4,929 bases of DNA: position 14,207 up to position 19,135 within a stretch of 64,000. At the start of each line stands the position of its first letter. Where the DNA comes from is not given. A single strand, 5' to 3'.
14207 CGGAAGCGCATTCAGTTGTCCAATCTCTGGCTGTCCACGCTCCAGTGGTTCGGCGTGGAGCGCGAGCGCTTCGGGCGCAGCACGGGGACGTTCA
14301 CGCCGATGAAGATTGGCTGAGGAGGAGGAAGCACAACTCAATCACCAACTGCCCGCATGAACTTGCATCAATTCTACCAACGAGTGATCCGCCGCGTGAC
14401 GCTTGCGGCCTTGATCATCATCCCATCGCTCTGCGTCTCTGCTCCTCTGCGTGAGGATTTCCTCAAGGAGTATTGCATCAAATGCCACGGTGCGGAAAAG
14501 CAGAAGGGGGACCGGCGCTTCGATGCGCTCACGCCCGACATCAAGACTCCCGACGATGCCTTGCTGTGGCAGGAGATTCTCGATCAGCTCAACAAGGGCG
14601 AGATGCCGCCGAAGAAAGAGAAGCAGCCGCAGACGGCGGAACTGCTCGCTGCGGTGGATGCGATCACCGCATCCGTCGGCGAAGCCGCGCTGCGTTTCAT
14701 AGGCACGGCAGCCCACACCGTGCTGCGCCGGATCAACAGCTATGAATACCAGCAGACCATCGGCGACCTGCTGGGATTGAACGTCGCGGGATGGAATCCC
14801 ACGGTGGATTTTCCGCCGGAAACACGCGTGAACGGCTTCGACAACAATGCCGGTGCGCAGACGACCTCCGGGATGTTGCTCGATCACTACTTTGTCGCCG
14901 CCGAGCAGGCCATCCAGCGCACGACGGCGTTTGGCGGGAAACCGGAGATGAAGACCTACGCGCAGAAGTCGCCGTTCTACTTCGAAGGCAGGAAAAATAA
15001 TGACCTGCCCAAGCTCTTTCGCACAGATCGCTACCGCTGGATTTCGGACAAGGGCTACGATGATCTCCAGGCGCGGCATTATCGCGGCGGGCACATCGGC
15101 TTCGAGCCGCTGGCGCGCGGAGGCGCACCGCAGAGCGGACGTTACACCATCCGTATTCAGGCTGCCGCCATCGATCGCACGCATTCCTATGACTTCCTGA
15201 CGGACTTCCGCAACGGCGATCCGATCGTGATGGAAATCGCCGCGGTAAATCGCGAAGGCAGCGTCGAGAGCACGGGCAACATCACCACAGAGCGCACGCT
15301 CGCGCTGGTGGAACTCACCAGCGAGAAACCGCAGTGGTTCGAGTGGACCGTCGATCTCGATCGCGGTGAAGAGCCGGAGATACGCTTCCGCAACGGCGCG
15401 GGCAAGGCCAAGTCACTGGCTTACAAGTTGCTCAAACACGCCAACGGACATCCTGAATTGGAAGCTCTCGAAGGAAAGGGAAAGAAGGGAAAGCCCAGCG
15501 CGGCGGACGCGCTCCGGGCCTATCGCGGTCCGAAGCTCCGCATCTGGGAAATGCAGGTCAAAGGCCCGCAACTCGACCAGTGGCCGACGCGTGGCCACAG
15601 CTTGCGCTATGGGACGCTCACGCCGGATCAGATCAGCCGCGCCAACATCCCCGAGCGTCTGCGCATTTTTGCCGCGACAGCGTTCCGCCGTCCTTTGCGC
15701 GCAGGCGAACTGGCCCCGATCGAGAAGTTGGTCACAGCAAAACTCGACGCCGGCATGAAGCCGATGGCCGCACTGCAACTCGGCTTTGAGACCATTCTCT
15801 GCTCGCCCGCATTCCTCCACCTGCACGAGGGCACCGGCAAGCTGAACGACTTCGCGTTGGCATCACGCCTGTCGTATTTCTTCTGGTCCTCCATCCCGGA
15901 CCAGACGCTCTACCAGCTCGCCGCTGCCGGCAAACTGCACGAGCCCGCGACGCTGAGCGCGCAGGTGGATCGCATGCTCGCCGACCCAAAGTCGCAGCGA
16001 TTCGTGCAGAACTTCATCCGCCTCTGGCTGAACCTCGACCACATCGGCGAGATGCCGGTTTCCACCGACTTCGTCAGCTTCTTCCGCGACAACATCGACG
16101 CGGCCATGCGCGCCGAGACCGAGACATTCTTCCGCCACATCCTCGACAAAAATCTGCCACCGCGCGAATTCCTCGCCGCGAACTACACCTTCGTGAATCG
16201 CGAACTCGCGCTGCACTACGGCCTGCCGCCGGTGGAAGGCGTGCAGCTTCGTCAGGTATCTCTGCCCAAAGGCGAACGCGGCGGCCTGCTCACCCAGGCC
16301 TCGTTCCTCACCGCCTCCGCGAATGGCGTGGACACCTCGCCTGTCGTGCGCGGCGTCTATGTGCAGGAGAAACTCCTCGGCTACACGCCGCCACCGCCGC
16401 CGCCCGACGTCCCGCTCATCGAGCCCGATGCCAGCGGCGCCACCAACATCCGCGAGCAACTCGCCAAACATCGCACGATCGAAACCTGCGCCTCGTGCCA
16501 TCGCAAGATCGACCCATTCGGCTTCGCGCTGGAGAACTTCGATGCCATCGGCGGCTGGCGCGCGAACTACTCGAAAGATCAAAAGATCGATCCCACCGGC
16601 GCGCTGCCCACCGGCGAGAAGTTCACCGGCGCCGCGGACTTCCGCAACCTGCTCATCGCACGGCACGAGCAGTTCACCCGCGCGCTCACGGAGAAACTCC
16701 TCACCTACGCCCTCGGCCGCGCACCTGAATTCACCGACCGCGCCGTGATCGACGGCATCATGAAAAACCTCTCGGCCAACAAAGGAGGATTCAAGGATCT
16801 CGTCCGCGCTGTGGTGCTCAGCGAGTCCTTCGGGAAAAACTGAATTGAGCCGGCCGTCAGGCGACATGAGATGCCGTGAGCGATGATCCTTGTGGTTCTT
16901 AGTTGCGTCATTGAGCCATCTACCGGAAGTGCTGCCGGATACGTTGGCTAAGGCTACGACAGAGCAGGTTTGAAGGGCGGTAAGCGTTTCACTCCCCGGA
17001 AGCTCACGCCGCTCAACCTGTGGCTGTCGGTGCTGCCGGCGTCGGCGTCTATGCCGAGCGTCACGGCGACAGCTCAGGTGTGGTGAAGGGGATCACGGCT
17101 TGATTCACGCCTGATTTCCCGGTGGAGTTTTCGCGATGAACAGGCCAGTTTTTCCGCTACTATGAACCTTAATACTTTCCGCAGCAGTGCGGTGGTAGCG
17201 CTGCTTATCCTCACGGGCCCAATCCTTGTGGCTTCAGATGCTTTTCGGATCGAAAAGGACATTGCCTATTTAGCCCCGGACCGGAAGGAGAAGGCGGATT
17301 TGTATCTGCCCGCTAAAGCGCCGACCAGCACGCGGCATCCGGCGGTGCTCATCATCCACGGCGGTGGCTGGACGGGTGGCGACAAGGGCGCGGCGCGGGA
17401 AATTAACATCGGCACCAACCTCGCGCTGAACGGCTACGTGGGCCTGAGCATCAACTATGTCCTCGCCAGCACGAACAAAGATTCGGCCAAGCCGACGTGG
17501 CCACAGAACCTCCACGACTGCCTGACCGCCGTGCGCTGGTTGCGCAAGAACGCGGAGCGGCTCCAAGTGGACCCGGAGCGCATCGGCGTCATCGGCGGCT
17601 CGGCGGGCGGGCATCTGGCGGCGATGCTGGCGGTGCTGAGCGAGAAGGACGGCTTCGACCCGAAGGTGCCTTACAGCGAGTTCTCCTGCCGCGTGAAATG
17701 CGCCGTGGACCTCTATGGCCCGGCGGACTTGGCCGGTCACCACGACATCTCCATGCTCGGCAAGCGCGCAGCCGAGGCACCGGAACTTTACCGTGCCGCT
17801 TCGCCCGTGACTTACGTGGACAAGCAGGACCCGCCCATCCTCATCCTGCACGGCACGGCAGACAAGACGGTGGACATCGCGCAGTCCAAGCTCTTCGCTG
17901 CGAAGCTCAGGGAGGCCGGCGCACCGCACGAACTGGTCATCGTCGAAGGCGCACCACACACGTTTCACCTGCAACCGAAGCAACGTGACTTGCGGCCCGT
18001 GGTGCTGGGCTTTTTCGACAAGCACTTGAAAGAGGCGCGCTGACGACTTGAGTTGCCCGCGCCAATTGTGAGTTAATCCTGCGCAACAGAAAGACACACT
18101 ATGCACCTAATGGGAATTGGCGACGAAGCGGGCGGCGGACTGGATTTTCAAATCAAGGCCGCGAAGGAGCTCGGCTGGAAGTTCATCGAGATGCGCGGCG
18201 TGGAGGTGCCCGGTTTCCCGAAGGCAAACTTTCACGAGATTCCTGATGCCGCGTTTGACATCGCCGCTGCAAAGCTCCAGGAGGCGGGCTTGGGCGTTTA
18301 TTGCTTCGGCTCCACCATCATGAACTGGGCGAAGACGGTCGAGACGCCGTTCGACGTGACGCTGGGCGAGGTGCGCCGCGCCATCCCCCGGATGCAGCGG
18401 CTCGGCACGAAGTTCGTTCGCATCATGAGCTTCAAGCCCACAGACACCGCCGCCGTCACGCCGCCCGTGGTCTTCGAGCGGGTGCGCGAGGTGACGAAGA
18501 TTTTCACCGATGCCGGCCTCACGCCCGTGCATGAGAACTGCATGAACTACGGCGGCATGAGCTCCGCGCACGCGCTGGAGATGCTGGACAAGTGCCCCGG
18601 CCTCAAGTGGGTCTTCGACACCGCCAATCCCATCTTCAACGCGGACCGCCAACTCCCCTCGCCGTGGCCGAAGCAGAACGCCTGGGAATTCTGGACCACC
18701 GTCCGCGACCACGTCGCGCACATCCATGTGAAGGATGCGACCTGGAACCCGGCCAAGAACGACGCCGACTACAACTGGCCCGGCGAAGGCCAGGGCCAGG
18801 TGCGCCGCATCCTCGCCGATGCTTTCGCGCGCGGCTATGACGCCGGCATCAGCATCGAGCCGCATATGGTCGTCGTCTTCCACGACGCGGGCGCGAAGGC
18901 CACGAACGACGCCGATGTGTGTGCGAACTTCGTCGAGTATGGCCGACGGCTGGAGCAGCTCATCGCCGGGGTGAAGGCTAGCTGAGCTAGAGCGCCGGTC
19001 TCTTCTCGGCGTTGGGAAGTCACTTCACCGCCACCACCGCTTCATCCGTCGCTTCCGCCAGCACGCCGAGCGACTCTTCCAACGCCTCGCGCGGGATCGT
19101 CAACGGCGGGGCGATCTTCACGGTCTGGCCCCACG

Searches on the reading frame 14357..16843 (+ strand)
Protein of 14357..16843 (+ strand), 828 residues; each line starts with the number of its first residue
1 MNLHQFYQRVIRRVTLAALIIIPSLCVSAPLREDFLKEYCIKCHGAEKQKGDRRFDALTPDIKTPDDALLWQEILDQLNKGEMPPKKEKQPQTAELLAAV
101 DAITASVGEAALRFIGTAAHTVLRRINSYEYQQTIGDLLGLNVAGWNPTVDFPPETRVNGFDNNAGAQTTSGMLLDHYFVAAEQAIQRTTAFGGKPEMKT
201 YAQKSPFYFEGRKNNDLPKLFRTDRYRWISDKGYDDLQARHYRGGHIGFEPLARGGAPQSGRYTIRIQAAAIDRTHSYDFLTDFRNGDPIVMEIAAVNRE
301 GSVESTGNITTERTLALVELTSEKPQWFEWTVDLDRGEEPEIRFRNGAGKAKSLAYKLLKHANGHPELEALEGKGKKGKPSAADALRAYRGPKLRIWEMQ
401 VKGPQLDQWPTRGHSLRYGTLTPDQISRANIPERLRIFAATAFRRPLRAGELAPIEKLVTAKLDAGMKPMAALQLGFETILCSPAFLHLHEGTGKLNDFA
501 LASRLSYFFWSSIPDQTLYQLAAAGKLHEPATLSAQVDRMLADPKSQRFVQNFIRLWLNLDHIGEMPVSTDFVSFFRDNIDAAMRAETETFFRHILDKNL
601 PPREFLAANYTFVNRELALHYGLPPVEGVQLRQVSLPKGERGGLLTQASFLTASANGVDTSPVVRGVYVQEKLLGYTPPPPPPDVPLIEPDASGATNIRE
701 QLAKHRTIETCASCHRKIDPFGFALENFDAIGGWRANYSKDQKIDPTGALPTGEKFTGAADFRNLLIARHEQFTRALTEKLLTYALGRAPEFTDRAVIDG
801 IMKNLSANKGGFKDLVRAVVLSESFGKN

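Call 73: search_protein_families(library=pfam, proteins=[window:14357-16843:+], max_evalue=0.001)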
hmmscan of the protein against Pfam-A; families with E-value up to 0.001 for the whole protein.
window:14357-16843:+ (828 aa): 7 families
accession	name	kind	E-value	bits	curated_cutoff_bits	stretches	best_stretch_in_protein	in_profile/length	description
PF07631.16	PSD4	-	1.5e-42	145.6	23.3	1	496-623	1-128/128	Protein of unknown function (DUF1592)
PF07627.16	PSCyt3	-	2.4e-33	114.7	27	1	641-737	1-97/98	Protein of unknown function (DUF1588)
PF07624.16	PSD2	-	4e-24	84.6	25.8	1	753-825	2-74/74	Protein of unknown function (DUF1585)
PF07626.16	PSD3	-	5.7e-17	62.4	23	1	124-189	1-63/65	Protein of unknown function (DUF1587)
PF07637.16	PSD5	-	2.1e-12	47.6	34.2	1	434-491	5-62/62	Protein of unknown function (DUF1595)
PF07635.16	PSCyt1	-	4e-11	43.8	22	1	40-86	1-58/59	Planctomycete cytochrome C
PF13442.11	Cytochrome_CBB3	-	1.8e-05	25.4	27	0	36-98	10-63/68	Cytochrome C oxidase, cbb3-type, subunit III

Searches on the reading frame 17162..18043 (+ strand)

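Call 73: search_protein_families(library=pfam, proteins=[window:17162-18043:+], max_evalue=0.001)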
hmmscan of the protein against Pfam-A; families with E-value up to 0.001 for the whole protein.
window:17162-18043:+ (293 aa): 11 families
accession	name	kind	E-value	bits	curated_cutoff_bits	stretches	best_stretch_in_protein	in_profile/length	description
PF20434.5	BD-FAE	-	1.5e-54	185.2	26.8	1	46-249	2-215/215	BD-FAE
PF00326.27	Peptidase_S9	-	7.4e-23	81.6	22.6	1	116-291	44-212/213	Prolyl oligopeptidase family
PF07859.19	Abhydrolase_3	-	5.5e-22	79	25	1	62-269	1-209/210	alpha/beta hydrolase fold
PF01738.24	DLH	-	2e-12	47.6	21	1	53-271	7-191/217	Dienelactone hydrolase family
PF00135.34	COesterase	-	9.8e-09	35.1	27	1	47-160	90-204/515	Carboxylesterase family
PF00561.26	Abhydrolase_1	-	7.4e-07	29.5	25.8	0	200-270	176-242/245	alpha/beta hydrolase fold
PF02129.25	Peptidase_S15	-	1.6e-05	25.2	23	0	44-159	6-115/262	X-Pro dipeptidyl-peptidase (S15 family)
PF12146.15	Hydrolase_4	-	2.1e-05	24.4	27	1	223-270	191-236/239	Serine aminopeptidase, S33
PF02230.22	Abhydrolase_2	-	9e-05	22.8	23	0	222-267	155-200/217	Phospholipase/Carboxylesterase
PF12697.13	Abhydrolase_6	-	0.00028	22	26.3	0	62-273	1-212/217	Alpha/beta hydrolase family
PF05448.18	AXE1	-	0.00095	18.5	21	0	124-171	161-209/321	Acetyl xylan esterase (AXE1)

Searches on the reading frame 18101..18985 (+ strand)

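Call 75: search_protein_families(library=pfam, proteins=[window:18101-18985:+], max_evalue=0.001)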
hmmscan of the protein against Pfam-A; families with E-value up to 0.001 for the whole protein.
window:18101-18985:+ (294 aa): 1 family
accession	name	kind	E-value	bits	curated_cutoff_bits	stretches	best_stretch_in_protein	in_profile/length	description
PF01261.30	AP_endonuc_2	-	1.2e-18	68.1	31.1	1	18-255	1-230/249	Xylose isomerase-like TIM barrel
